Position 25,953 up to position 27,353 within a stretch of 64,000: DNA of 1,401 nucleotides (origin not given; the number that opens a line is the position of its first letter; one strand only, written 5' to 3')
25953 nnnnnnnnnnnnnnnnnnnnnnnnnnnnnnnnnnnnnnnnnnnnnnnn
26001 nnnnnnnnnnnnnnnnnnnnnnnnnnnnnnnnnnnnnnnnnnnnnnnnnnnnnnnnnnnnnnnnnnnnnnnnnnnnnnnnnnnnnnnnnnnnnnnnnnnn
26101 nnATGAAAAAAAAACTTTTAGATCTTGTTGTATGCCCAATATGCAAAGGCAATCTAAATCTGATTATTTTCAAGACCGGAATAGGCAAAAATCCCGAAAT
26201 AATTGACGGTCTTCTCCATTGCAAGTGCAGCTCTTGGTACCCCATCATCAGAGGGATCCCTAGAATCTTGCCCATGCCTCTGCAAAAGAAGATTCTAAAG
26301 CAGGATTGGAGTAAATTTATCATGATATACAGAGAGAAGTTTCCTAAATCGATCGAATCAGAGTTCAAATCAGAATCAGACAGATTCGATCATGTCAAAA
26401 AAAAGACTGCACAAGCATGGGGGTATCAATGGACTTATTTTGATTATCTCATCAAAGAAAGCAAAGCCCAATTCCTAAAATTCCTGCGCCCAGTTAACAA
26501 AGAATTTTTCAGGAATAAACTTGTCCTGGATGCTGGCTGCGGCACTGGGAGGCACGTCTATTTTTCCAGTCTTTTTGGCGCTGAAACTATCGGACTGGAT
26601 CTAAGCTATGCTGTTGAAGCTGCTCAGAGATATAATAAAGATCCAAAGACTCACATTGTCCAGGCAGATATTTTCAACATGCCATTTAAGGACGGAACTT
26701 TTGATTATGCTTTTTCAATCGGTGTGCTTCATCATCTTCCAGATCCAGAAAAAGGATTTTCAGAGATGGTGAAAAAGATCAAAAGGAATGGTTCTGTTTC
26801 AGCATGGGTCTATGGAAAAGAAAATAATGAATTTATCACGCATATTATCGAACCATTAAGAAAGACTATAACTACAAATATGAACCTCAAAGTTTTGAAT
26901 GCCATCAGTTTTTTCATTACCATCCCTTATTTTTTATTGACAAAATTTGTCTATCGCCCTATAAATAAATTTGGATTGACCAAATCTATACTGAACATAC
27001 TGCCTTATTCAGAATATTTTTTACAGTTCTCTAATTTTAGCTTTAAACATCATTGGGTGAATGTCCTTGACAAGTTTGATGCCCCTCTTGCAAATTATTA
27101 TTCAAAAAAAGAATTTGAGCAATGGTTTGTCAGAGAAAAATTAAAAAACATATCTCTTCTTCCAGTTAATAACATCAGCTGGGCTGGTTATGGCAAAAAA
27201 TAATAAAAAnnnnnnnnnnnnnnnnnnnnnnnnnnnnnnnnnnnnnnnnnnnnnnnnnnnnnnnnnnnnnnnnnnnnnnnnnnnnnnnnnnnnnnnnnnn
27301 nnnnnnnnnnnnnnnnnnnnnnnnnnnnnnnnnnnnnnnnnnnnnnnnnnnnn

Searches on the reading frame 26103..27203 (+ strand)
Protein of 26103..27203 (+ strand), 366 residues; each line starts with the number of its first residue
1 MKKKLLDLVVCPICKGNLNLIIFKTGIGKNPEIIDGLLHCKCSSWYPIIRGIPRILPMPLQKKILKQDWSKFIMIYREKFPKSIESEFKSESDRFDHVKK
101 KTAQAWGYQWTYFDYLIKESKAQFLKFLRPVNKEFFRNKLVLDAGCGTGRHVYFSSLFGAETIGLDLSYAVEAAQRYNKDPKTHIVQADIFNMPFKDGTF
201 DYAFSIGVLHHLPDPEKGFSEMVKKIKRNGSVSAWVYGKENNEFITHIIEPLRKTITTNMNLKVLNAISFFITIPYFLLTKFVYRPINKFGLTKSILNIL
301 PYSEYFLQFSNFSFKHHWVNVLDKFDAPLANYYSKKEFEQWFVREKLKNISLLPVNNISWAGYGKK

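Call 77: search_protein_families(library=pfam, proteins=[window:26103-27203:+], max_evalue=0.001)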
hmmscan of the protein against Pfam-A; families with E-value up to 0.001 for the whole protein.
window:26103-27203:+ (366 aa): 7 families
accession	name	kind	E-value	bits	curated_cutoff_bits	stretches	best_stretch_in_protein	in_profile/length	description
PF08241.18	Methyltransf_11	-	2e-19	70.5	21.2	1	142-232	1-93/95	Methyltransferase domain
PF13649.12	Methyltransf_25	-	1.7e-16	61.1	27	1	141-230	1-97/97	Methyltransferase domain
PF13847.12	Methyltransf_31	-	6.2e-13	49.1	27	1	138-233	4-108/145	Methyltransferase domain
PF08242.18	Methyltransf_12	-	9e-12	46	30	1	142-231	1-97/98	Methyltransferase domain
PF13489.12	Methyltransf_23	-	4.9e-10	39.8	27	1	124-232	12-114/164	Methyltransferase domain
PF03966.22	Trm112p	-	6.7e-07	29.6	22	1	2-51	1-40/40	Trm112p-like protein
PF08003.17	Methyltransf_9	-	4.2e-06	26.4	23.8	1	136-232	114-215/315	Protein of unknown function (DUF1698)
